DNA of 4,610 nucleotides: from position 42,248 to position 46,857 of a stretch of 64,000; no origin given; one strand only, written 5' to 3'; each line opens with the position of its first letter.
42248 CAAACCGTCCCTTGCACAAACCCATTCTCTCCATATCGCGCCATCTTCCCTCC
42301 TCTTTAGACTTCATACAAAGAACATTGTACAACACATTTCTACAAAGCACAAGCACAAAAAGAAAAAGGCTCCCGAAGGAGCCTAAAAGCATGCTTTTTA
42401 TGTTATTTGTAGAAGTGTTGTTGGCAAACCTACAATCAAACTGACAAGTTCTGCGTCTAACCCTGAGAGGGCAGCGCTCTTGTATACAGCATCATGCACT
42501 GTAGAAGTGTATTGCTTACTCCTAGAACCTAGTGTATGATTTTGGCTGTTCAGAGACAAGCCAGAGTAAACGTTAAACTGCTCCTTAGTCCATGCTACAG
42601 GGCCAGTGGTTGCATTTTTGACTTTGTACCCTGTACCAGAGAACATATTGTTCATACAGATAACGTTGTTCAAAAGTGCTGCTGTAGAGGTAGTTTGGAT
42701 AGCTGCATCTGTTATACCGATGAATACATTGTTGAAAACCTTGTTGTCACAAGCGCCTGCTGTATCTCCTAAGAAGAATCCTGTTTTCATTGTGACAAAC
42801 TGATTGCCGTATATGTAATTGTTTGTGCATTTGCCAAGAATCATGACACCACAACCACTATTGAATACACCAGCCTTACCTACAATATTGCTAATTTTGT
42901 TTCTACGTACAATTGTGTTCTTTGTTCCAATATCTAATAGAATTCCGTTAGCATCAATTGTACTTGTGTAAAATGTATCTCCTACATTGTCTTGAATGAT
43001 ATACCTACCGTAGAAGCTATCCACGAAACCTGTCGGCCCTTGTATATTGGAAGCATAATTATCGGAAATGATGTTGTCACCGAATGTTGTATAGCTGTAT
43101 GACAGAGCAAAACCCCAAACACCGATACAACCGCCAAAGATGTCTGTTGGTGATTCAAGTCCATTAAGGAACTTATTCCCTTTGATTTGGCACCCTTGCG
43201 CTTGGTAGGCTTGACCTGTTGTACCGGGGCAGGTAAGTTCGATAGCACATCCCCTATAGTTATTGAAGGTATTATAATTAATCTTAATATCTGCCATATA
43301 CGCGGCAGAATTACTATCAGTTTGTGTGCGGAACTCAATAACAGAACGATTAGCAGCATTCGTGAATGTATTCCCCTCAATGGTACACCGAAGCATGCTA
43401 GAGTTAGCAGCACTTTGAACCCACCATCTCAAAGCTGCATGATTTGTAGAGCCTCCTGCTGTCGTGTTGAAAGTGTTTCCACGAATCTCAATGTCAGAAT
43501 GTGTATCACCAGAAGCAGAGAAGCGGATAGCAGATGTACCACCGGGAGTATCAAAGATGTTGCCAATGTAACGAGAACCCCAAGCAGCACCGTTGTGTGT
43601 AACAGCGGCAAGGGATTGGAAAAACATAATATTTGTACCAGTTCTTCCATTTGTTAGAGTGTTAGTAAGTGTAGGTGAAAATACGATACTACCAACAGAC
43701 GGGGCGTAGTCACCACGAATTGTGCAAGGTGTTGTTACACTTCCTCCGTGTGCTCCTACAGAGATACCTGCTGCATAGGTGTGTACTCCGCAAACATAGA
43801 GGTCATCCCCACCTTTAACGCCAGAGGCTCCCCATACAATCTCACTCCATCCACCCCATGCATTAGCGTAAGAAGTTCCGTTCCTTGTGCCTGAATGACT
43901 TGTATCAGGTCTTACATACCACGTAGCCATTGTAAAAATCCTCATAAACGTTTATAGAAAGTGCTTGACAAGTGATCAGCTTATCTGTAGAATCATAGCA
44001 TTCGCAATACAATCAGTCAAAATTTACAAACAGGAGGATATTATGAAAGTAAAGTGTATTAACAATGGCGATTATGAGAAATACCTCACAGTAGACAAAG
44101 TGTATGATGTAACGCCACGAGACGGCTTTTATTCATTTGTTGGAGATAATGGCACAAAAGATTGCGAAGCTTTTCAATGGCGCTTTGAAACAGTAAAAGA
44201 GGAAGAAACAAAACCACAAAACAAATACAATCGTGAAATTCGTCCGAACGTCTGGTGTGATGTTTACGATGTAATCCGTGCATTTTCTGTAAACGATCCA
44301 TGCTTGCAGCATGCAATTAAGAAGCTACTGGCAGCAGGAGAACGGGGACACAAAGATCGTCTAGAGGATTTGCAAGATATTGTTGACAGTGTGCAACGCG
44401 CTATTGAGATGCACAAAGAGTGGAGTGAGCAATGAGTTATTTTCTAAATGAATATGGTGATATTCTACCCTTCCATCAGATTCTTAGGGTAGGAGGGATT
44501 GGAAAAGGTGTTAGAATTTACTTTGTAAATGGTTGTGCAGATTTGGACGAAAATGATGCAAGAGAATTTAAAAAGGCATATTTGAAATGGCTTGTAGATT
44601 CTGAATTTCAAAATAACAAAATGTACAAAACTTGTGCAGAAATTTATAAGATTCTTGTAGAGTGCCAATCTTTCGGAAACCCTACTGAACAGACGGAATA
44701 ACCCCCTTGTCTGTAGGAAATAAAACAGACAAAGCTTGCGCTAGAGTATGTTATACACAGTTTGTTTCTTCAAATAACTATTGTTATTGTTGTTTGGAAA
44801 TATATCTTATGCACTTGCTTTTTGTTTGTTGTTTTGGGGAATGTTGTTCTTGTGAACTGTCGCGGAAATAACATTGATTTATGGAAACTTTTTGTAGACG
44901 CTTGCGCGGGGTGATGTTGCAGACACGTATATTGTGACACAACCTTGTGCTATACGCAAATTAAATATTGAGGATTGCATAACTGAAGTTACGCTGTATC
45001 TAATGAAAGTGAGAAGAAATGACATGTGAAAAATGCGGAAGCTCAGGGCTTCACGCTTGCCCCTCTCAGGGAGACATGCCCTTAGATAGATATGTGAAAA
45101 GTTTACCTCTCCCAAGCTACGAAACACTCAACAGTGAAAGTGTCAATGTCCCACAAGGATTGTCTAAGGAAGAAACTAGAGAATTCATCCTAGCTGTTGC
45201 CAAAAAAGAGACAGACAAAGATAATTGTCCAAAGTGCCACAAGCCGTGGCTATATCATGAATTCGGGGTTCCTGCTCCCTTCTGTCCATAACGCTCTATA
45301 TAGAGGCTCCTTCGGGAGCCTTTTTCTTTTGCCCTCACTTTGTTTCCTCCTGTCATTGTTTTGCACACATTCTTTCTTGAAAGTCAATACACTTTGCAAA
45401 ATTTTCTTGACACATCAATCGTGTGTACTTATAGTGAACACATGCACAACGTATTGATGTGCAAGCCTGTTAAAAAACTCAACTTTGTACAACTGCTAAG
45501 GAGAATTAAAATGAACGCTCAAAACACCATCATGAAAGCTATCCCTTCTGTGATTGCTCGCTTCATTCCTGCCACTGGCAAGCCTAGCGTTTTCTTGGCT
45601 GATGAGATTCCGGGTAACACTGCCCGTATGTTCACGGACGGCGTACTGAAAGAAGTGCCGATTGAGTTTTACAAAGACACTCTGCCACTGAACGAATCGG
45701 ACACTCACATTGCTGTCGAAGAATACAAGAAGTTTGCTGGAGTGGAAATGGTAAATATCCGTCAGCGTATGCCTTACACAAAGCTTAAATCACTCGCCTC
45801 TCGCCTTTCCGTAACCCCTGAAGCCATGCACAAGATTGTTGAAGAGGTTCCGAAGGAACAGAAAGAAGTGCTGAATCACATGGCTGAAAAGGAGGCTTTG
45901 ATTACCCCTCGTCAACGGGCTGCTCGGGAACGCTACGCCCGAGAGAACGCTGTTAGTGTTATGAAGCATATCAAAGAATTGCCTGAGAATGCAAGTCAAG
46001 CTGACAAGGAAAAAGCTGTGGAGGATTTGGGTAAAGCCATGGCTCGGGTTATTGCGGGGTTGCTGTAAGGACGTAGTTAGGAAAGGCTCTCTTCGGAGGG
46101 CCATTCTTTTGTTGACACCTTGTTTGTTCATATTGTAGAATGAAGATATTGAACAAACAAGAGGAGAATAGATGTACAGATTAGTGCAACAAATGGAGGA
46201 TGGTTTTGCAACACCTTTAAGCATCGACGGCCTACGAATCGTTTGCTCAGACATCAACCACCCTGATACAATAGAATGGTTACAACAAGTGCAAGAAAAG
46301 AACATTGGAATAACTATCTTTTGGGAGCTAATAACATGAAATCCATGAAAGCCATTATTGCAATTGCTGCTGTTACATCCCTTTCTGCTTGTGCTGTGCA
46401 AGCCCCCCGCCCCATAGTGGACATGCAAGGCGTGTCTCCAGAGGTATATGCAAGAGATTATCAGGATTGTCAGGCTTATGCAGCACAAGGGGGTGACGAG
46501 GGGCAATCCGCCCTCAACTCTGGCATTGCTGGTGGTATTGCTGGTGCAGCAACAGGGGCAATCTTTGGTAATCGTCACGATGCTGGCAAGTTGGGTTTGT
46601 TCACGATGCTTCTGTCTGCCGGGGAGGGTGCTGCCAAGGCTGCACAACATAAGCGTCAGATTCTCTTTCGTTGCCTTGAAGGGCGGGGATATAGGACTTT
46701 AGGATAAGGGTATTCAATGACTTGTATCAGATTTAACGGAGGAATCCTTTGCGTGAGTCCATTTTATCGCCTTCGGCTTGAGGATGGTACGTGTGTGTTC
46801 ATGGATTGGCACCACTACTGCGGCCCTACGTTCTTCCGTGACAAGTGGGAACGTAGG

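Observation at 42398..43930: Beta-helix depolymerase-like enzyme as the first gene of the early/replication operon, far from the tail module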

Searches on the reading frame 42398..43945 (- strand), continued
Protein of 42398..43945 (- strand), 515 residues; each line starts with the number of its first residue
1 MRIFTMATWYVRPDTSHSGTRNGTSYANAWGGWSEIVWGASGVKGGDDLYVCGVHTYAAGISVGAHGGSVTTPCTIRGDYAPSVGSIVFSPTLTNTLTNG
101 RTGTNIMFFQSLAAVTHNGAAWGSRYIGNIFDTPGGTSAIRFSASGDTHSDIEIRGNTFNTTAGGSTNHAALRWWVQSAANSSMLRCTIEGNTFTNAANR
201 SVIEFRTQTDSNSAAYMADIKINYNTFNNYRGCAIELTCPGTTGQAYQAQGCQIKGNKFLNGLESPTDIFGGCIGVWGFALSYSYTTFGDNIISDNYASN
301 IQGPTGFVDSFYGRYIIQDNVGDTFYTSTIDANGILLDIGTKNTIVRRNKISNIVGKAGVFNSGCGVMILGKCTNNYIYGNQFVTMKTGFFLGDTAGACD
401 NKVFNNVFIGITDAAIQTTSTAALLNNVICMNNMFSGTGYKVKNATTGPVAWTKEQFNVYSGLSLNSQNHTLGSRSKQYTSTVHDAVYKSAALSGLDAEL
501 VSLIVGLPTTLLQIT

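Call 49: find_encoding_contigs(protein=P0007, flank=10000, max_places=1)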
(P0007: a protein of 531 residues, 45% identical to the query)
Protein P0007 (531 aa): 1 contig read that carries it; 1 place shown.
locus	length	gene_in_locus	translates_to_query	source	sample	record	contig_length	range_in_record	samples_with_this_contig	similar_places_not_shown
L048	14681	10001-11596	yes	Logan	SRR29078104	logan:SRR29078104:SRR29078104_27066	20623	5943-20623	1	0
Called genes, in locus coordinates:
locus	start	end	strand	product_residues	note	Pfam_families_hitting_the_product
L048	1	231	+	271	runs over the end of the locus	-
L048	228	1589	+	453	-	PF00772:DnaB, PF03796:DnaB_C, PF06745:ATPase, PF13481:AAA_25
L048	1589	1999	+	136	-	-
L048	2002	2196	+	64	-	-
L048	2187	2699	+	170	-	-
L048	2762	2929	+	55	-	-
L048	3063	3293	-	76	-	-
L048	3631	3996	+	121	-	-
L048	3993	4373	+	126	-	-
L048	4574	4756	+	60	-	-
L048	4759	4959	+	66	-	PF13619:KTSC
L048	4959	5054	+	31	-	-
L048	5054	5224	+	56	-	-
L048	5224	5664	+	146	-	PF10544:T5orf172, PF13455:MUG113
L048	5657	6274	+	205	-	-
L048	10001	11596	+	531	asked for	-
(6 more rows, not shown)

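Call 53: find_related_loci(query=A1, collection=genome_contigs, flank=6000)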
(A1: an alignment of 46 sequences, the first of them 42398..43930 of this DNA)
Query A1 (510 aa) in genome_contigs; peptide patterns used: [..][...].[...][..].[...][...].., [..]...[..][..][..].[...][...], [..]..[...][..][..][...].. (x = any residue, [..] = any of these).
78 stretches matched a pattern; 12 encode a relative of the query (tblastn E <= 1e-3); 12 distinct loci.
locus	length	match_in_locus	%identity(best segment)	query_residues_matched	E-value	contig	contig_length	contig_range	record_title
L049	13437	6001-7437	35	1-484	2e-60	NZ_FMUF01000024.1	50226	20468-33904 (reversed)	Nitrosospira sp. Nsp1, whole genome shotgun sequence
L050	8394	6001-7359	34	1-463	1e-59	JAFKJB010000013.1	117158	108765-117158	MAG: Nitrosospira multiformis isolate SCN18_25_8_15_R2_B_54_34 SCN18_25_8_15_R2_B_scaffold_282, whole genome shotgun seq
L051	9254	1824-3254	37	3-466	1e-59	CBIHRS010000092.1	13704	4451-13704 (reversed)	MAG TPA_asm: uncultured bacterium isolate SRR18156198_binner12_Refined_28 genome assembly, contig: ERZ27336860.1081, who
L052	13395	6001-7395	36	1-467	1e-50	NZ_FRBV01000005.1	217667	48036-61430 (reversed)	Nitrosospira sp. Nsp11, whole genome shotgun sequence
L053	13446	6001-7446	32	1-489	2e-50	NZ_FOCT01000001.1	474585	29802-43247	Nitrosospira multiformis strain Nl18, whole genome shotgun sequence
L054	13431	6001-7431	35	1-478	5e-58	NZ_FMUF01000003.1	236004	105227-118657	Nitrosospira sp. Nsp1, whole genome shotgun sequence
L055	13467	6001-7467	36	1-484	2e-60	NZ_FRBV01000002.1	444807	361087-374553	Nitrosospira sp. Nsp11, whole genome shotgun sequence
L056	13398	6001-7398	35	1-469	1e-62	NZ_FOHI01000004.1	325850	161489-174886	Nitrosospira multiformis strain Nl7, whole genome shotgun sequence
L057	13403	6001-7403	43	1-471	3e-30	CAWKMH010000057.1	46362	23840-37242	MAG: uncultured beta proteobacterium isolate MFD08416.bin.2.10 genome assembly, contig: contig_50397, whole genome shotg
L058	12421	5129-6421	28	1-443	8e-30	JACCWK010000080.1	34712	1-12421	MAG: Nitrosospira sp. isolate MGR_bin150 SD2897-2912_k127_5673149, whole genome shotgun sequence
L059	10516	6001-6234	44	2-82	8e-15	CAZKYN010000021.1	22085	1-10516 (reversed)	MAG TPA_asm: uncultured Syntrophaceae bacterium isolate binchicken_co20_89 genome assembly, contig: NODE_4713_length_220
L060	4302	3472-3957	33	4-164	7e-14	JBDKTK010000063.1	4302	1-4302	MAG: Syntrophaceae bacterium isolate 7_bin.119 c_000000226062, whole genome shotgun sequence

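Call 61: fold_search(model_id=the predicted structure, library=viral)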
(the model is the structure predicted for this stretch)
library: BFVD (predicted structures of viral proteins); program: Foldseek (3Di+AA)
matches with E <= 10: 914; with E <= 0.001: 40
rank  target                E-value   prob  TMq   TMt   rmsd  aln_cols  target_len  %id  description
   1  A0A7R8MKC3            7.0e-08  1.00  0.46  0.32   8.6       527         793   15  Putative EPS-depolymerase [Klebsiella phage vB_KvM-Eowyn]
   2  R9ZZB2                3.7e-06  1.00  0.23  0.15  27.5       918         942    9  Structural protein [Cellulophaga phage phi17:2]
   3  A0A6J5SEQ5            4.3e-06  1.00  0.34  0.34  11.1       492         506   14  Uncharacterized protein [uncultured Caudovirales phage]
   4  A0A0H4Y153            1.0e-05  0.95  0.13  0.15  16.3       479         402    9  Uncharacterized protein [Salmon gill poxvirus]
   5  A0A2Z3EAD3            1.3e-05  1.00  0.34  0.29  11.6       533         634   12  (no name in the UniProt tables at hand)
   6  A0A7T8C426            2.2e-05  1.00  0.34  0.31  13.2       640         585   10  (no name in the UniProt tables at hand)
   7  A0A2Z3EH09            2.4e-05  1.00  0.33  0.21  12.1       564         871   10  (no name in the UniProt tables at hand)
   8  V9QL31                3.0e-05  1.00  0.33  0.30  12.3       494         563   11  (no name in the UniProt tables at hand)
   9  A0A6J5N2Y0            3.4e-05  1.00  0.32  0.25  12.8       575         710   11  Pectate lyase superfamily protein [uncultured Caudovirales phage]
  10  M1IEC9                3.7e-05  1.00  0.50  0.47   8.2       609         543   12  Putative tailspike, beta-helical glycoside [Bacillus phage Finn]
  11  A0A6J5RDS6            4.9e-05  1.00  0.25  0.21  12.4       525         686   13  Right handed beta helix region [uncultured Caudovirales phage]
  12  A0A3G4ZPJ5            4.9e-05  1.00  0.30  0.24  14.8       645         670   11  Right handed beta helix domain-containing protein [Barrevirus sp.]
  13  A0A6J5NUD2            6.4e-05  1.00  0.31  0.30  14.1       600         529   11  Right handed beta helix domain-containing protein [uncultured Caudovirales phage]
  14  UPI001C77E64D         7.0e-05  1.00  0.46  0.44   9.5       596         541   12  (no name look-up for this kind of identifier)
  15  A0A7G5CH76            7.7e-05  1.00  0.41  0.31   9.0       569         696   13  (no name in the UniProt tables at hand)
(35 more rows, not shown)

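Call 62: search_protein_families(library=ncbifam, alignment_id=A1, max_evalue=0.01)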
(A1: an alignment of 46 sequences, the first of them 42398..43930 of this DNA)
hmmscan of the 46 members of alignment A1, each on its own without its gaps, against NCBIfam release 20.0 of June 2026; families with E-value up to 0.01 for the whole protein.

A. member 1, window:42398-43930:- (510 aa): 0 families

B. families by the number of members that match (of 46 scanned): 8 families
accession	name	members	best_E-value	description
TIGR04247.1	NosD_copper_fam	13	1.6e-09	nitrous oxide reductase family maturation protein NosD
TIGR03804.1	para_beta_helix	5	6.4e-05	parallel beta-helix repeat protein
TIGR01692.1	HIBADH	3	0.00019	3-hydroxyisobutyrate dehydrogenase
TIGR03808.1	RR_plus_rpt_1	1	0.00024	TIGR03808 family TAT-translocated repetitive protein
NF041518.1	choice_anch_Q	1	0.0013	choice-of-anchor Q domain-containing protein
TIGR03805.1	beta_helix_1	1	0.003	parallel beta-helix domain-containing protein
TIGR02217.1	chp_TIGR02217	1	0.005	phage distal tail protein, Rcc01695 family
NF002561.0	PRK02155.1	1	0.0079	NAD kinase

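Call 74: search_protein_representatives(alignment_id=A1)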
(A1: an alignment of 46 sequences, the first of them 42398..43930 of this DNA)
Query: 46 sequences, 528 profile positions. Proteins with E-value up to 0.001 (for the whole library): 3720; up to 1e-10: 1050; up to 1e-30: 168. The best 150 are listed.
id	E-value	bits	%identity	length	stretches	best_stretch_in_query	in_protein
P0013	5.6e-201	685.3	-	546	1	1-523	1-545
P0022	1.9e-195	667.1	-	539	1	1-524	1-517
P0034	1.9e-194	663.7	-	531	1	3-525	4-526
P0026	5.3e-193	659.0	-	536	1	1-526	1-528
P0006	3.3e-190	649.7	-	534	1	1-523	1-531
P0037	7.4e-184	628.8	-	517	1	1-519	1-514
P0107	1.0e-181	621.7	-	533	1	1-521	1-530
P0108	1.8e-181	620.9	-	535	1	2-523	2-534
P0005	6.8e-179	612.4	-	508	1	1-483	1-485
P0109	7.8e-179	612.2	-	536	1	1-523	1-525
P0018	2.8e-177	607.1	-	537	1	1-524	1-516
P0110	1.4e-175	601.5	-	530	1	1-518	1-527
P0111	9.6e-174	595.4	-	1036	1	3-478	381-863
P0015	3.5e-173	593.5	-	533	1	1-522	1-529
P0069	3.4e-171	587.0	-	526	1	1-522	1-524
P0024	1.1e-168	578.8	-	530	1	3-520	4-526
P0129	3.1e-103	362.8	-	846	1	2-522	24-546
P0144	1.0e-86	308.2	-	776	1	3-494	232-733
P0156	2.5e-70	254.1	-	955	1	2-521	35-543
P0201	4.5e-40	154.3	-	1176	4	3-83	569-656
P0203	1.3e-39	152.8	-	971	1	2-478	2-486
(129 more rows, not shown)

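Call 76: search_protein_families(library=pfam, proteins=[P0111, P0144, P0129, P0201, P0156, P0203], max_evalue=0.001)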
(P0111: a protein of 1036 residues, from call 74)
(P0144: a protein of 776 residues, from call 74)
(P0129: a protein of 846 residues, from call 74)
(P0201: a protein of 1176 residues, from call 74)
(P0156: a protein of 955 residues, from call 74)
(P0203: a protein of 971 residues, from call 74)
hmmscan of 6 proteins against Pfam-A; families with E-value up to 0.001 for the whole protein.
P0111 (1036 aa): 2 families
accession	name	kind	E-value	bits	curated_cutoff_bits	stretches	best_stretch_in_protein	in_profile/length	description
PF13229.12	Beta_helix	-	3.1e-16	59.8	25.9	2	467-638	2-135/158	Right handed beta helix region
PF05048.19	NosD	-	2.9e-09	37.1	23.6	1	721-841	40-149/212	Periplasmic copper-binding protein (NosD)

P0144 (776 aa): 0 families

P0129 (846 aa): 2 families
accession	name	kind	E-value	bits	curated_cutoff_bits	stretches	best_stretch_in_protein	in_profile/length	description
PF13229.12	Beta_helix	-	2.5e-11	43.9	25.9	2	163-351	5-158/158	Right handed beta helix region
PF01471.23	PG_binding_1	-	1.2e-05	25.9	23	0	771-818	2-41/57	Putative peptidoglycan binding domain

P0201 (1176 aa): 2 families
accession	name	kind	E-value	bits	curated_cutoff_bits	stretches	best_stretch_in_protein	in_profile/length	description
PF13229.12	Beta_helix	-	6.2e-06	26.4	25.9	0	786-929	12-124/158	Right handed beta helix region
PF00404.24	Dockerin_1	-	0.00086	19.9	22.9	1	1121-1172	1-53/57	Dockerin type I domain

P0156 (955 aa): 4 families
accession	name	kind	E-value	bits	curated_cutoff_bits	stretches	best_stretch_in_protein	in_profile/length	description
PF13229.12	Beta_helix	-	2.7e-13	50.3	25.9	3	332-469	33-155/158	Right handed beta helix region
PF01471.23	PG_binding_1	-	7.1e-12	45.8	23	1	891-953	2-56/57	Putative peptidoglycan binding domain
PF05048.19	NosD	-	1.9e-06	27.9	23.6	0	208-340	68-176/212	Periplasmic copper-binding protein (NosD)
PF00041.27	fn3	-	0.00031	21.3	25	0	703-755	11-56/84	Fibronectin type III domain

P0203 (971 aa): 0 families

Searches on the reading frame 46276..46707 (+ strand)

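Call 9: search_protein_families(library=phrogs, proteins=[window:46276-46707:+], max_evalue=0.001)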
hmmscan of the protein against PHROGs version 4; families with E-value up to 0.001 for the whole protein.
window:46276-46707:+ (143 aa): 1 family
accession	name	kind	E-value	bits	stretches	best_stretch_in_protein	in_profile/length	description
phrog_3009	-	unknown function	9.5e-05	23.2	1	25-45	3-23/68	-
